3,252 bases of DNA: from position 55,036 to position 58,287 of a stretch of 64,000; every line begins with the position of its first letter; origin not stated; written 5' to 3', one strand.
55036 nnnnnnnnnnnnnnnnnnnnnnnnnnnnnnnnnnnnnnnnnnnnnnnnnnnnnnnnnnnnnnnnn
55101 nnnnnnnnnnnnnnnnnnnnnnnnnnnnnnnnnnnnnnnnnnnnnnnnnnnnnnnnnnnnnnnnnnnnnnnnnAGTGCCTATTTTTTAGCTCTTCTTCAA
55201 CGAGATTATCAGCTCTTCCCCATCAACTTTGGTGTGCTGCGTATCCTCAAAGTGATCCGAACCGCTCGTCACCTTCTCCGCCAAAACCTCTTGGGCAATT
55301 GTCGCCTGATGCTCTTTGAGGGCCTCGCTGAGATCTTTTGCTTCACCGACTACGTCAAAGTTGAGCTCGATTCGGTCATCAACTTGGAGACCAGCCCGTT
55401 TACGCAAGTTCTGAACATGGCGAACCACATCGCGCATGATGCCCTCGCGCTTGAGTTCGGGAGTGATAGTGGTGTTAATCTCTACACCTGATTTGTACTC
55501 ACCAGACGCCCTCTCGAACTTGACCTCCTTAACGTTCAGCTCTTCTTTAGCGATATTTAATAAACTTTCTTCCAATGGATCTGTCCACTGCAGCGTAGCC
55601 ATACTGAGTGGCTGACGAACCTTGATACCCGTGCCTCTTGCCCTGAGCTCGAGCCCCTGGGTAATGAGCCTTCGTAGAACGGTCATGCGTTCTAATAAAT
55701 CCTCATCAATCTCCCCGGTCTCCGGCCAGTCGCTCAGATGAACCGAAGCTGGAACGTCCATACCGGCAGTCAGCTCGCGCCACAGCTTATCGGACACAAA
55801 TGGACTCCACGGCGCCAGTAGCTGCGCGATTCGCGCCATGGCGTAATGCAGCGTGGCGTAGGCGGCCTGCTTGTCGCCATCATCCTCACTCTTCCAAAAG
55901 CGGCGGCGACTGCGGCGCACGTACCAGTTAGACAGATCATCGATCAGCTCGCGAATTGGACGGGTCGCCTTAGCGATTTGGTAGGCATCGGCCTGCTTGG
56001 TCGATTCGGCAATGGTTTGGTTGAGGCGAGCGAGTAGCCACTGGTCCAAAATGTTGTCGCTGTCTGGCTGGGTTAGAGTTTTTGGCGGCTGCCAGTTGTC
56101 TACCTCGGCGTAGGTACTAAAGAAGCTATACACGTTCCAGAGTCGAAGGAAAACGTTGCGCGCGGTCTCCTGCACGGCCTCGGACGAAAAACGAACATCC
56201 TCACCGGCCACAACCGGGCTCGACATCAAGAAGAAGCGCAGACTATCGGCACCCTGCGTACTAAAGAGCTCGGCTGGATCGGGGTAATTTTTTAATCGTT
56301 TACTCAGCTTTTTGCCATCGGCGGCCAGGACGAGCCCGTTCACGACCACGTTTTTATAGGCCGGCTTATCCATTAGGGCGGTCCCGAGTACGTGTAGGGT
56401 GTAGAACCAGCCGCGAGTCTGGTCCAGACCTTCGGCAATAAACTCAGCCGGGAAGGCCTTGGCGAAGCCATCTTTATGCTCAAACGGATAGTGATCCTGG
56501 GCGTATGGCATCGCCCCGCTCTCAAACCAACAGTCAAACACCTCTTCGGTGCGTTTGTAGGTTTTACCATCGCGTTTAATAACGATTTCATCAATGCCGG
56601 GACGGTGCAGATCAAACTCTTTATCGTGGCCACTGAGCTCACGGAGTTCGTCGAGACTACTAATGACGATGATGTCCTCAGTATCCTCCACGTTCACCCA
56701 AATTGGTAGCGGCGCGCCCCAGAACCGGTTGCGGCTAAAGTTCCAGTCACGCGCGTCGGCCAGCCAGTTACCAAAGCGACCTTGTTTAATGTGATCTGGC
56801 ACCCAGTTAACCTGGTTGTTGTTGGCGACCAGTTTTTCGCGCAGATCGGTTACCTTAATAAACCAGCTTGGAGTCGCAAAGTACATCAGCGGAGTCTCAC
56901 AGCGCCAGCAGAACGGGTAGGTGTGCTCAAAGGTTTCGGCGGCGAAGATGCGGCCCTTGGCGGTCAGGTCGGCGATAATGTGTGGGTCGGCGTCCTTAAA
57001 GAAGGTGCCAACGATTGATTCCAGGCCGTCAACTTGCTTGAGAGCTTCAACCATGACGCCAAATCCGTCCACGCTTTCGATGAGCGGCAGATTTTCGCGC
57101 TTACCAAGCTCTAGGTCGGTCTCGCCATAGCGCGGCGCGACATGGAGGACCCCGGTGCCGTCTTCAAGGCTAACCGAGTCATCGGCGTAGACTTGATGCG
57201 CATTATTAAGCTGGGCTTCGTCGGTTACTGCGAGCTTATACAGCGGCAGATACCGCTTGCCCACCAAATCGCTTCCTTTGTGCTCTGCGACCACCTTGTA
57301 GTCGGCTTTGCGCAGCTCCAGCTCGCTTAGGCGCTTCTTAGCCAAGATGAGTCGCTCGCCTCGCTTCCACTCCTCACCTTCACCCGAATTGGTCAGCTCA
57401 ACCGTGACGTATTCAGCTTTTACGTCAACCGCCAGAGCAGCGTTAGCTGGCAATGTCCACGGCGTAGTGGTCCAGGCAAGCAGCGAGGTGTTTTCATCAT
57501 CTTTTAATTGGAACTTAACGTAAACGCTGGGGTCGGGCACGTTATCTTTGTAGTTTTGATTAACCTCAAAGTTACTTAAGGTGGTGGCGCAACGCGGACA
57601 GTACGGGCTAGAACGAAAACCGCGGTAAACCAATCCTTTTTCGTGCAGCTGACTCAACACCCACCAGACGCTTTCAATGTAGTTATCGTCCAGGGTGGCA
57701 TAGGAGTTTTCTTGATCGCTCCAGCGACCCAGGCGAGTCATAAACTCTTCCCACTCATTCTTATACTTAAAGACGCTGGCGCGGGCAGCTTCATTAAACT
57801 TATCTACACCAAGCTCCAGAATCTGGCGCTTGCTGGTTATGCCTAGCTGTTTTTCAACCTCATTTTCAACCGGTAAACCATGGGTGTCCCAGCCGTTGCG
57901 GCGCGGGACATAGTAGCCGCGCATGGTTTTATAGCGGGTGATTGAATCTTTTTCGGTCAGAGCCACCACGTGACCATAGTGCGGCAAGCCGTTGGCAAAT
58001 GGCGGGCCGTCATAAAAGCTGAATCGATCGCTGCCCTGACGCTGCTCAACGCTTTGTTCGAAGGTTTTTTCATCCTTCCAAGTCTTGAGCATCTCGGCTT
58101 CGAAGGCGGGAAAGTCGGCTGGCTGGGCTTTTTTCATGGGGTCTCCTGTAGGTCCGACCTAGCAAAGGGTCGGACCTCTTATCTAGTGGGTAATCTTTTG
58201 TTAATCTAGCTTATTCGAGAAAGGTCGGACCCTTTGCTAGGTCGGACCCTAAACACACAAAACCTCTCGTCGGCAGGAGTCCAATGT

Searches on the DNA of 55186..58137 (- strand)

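Call 44: search_rna_families(sources=[L002, L005, L006, L008, L009, L141, L143], threshold=gathering)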
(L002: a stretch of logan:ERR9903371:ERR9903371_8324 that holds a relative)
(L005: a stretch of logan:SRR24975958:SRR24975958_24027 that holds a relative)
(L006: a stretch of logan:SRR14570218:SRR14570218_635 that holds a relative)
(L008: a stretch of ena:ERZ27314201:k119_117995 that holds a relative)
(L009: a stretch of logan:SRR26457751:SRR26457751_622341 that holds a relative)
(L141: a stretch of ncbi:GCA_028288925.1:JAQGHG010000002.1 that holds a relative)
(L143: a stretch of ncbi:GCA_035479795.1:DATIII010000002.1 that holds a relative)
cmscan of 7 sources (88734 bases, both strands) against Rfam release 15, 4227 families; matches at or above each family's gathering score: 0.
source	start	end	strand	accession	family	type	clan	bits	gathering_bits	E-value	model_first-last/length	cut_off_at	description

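Call 45: search_rna_families(source=L141, start=2650, end=3020, threshold=evalue, max_evalue=10, show_alignments=1)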
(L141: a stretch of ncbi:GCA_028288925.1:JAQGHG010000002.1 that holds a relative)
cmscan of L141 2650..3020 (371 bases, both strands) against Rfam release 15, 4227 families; matches with E-value up to 10: 2.
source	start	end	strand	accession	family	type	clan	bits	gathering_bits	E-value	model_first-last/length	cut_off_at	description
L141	2810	2968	+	RF00230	T-box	Cis-reg; leader;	-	35.7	93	1.7e-06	1-219/219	no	T-box leader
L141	2751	2818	+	RF02086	Yar_2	Gene; lncRNA;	-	13.2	50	1.9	1-74/74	no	Yellow-achaete intergenic RNA conserved region 2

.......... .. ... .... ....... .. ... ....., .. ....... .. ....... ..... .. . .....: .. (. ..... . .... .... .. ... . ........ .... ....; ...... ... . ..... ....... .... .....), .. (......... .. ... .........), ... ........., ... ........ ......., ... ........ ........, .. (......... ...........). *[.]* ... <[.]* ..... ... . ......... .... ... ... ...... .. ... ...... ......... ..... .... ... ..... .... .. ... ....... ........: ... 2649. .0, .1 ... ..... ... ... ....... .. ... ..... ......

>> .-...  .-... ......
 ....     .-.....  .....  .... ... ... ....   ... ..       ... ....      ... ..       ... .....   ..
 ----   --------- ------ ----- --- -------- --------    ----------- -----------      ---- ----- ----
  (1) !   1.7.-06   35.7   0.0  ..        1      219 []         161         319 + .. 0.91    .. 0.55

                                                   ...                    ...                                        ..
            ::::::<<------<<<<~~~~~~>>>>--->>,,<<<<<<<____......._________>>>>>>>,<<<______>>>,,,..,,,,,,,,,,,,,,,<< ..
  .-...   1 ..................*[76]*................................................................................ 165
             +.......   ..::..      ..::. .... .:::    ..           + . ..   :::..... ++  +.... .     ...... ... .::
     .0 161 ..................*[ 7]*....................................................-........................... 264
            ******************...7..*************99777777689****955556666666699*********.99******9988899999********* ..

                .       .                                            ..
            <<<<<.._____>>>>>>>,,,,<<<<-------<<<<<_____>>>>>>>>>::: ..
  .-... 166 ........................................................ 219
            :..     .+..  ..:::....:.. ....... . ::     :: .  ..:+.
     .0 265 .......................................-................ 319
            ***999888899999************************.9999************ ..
